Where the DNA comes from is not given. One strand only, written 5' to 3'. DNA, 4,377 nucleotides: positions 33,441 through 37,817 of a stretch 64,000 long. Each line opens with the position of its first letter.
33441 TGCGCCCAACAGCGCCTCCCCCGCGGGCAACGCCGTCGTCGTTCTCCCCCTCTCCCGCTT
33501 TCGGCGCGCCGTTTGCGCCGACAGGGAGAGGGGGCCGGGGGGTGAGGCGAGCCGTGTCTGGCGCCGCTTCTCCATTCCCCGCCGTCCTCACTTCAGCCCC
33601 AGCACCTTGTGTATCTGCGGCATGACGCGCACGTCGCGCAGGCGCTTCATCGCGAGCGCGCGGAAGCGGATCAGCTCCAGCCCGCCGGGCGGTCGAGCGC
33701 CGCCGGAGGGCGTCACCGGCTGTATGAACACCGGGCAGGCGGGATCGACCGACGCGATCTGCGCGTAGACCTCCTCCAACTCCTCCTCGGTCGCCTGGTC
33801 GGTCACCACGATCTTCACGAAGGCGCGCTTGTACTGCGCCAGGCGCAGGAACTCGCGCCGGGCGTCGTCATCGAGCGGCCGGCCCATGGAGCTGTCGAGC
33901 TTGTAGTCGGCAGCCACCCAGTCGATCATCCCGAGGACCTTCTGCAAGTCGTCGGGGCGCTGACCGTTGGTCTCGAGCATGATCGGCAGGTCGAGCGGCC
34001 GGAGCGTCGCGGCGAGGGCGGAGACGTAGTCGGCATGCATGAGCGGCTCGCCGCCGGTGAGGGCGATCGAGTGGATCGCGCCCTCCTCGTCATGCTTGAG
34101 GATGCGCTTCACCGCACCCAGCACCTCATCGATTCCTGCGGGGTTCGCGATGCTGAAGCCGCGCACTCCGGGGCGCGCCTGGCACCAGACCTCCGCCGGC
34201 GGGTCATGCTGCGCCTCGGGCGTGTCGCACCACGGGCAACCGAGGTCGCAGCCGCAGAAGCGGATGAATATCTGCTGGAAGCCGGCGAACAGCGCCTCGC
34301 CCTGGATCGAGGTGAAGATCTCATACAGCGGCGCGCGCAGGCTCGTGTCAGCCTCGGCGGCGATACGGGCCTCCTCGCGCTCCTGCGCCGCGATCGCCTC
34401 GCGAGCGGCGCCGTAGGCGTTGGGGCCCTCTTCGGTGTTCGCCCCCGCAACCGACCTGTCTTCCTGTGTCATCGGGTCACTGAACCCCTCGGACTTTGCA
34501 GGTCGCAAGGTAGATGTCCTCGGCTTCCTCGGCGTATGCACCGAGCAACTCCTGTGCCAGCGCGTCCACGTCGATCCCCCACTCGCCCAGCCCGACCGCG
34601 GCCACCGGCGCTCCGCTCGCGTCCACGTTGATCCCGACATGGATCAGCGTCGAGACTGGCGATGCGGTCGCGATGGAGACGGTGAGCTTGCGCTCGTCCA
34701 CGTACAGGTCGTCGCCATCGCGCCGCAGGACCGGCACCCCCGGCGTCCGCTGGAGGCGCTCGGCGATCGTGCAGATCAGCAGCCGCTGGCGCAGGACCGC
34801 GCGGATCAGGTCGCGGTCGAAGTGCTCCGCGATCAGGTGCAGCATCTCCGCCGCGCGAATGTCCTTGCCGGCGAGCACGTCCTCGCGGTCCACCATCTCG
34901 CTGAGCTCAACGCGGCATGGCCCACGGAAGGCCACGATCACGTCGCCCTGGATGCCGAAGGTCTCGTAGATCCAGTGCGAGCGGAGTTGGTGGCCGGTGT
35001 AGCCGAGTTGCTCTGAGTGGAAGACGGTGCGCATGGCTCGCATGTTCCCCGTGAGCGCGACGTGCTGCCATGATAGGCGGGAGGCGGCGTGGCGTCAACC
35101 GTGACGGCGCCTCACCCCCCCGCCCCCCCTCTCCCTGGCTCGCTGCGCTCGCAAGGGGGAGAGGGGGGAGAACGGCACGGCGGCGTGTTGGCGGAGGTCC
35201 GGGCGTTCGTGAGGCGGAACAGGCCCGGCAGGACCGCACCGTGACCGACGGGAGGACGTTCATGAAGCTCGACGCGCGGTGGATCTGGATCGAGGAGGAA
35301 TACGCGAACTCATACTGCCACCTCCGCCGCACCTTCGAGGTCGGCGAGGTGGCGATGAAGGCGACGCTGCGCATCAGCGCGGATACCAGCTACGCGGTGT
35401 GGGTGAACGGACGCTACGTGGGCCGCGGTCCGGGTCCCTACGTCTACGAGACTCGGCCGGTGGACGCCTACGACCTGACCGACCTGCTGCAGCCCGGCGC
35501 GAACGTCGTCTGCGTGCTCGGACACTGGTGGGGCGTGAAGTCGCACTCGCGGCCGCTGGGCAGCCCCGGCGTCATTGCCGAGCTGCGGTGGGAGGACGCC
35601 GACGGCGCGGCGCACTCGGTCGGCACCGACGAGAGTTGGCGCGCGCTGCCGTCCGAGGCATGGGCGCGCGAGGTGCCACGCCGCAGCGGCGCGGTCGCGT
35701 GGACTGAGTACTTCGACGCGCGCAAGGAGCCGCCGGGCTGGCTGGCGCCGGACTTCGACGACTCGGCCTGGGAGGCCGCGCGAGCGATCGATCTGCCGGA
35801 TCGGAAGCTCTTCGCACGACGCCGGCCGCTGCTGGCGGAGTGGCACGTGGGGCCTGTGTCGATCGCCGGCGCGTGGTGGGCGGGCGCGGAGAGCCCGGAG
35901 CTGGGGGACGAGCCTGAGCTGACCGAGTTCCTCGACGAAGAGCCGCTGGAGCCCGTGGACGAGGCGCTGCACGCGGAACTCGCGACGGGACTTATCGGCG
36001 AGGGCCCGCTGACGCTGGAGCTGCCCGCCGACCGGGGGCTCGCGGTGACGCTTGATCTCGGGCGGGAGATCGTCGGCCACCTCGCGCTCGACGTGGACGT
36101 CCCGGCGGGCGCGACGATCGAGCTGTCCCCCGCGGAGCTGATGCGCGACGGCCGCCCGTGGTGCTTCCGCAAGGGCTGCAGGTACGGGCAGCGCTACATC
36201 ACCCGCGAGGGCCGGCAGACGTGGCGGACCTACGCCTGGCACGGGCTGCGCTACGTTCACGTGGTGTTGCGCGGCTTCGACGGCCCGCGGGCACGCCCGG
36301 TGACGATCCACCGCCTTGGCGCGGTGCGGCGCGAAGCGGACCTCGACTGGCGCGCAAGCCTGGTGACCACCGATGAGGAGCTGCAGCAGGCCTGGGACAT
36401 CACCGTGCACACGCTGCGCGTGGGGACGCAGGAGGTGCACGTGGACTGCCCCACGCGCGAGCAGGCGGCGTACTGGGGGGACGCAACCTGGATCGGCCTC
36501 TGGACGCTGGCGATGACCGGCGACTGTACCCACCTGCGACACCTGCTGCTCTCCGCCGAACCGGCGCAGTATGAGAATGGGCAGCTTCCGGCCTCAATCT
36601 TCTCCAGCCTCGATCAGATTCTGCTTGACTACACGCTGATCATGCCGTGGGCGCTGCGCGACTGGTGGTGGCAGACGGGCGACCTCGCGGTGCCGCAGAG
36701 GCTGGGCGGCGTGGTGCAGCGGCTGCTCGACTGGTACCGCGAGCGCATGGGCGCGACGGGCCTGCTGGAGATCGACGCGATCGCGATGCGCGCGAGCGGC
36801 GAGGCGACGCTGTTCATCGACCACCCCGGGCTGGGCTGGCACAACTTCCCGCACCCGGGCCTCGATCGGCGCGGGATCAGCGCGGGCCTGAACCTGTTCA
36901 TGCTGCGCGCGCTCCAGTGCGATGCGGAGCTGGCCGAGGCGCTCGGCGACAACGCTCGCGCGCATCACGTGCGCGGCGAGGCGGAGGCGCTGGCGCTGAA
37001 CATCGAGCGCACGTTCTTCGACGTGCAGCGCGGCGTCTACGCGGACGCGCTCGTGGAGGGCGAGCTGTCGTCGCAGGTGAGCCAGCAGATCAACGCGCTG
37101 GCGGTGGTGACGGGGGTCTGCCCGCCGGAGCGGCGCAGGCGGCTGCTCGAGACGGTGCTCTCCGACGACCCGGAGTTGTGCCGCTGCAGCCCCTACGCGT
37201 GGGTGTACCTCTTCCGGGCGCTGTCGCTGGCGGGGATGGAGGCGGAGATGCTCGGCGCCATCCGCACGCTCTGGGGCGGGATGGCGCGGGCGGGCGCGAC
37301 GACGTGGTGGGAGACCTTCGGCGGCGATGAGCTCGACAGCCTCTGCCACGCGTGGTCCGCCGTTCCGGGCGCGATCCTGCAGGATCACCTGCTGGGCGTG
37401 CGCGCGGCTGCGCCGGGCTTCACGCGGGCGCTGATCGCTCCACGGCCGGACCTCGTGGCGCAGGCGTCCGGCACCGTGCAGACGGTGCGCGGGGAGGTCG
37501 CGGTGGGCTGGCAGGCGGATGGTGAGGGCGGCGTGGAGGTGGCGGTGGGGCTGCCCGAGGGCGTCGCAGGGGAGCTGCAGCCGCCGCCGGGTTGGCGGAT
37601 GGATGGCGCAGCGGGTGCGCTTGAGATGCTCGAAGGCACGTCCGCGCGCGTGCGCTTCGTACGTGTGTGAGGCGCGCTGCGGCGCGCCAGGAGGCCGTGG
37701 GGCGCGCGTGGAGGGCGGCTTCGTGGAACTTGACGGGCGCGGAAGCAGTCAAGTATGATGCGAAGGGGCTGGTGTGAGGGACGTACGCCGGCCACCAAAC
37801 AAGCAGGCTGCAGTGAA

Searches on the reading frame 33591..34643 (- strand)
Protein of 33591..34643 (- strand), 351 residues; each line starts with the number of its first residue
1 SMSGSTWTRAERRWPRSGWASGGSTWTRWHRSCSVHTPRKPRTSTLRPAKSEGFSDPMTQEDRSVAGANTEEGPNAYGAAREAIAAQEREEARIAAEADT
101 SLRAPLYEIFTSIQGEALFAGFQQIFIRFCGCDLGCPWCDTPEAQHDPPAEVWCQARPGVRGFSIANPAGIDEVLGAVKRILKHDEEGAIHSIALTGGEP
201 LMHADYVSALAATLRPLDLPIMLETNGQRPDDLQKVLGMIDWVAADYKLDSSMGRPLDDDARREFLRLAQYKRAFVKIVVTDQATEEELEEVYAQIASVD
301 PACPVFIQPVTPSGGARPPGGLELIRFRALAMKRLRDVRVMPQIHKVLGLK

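Call 64: search_protein_families(library=pfam, proteins=[window:33591-34643:-], max_evalue=0.00001)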
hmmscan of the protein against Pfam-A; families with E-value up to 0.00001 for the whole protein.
window:33591-34643:- (351 aa): 1 family
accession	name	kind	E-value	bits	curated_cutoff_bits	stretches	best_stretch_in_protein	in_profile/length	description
PF04055.27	Radical_SAM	-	2.6e-11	44.4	29.5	1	129-244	4-106/166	Radical SAM superfamily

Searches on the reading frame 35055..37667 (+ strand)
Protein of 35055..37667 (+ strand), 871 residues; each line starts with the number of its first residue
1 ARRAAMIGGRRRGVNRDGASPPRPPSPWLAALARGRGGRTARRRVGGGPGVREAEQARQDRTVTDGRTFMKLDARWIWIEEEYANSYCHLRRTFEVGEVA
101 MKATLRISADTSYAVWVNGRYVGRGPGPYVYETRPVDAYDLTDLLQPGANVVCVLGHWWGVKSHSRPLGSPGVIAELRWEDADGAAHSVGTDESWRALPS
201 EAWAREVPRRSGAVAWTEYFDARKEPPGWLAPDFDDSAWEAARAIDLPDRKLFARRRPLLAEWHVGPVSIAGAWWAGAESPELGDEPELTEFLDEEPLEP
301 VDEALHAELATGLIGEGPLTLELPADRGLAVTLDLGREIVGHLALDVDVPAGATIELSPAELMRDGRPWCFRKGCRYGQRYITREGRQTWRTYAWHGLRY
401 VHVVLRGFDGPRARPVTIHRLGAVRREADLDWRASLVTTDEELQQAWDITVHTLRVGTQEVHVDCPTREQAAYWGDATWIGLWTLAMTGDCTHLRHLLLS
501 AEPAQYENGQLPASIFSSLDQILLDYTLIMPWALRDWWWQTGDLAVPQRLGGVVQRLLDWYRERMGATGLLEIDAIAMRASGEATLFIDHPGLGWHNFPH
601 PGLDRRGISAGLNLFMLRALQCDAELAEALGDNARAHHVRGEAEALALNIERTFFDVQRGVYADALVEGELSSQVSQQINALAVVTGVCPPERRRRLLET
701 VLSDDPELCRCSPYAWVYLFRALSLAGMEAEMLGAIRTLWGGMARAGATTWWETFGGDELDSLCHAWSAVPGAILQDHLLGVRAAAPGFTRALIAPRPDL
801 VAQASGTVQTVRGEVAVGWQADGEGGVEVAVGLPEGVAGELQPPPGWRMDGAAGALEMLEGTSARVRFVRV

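Call 64: search_protein_families(library=pfam, proteins=[window:35055-37667:+], max_evalue=0.00001)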
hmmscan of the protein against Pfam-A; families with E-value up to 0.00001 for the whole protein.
window:35055-37667:+ (871 aa): 4 families
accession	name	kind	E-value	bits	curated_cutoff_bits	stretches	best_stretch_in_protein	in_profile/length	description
PF08531.16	Bac_rhamnosid_N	-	4.9e-19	69.2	25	1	101-257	4-165/172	Alpha-L-rhamnosidase N-terminal domain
PF17389.8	Bac_rhamnosid6H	-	6e-18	65.7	24.5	1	435-775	5-335/339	Bacterial alpha-L-rhamnosidase 6 hairpin glycosidase domain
PF17390.7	Bac_rhamnosid_C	-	1.5e-11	44.4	22.1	1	781-842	1-62/78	Bacterial alpha-L-rhamnosidase C-terminal domain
PF05592.18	Bac_rhamnosid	-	1.7e-06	28.3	22.2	1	331-403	8-84/102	Bacterial alpha-L-rhamnosidase concanavalin-like domain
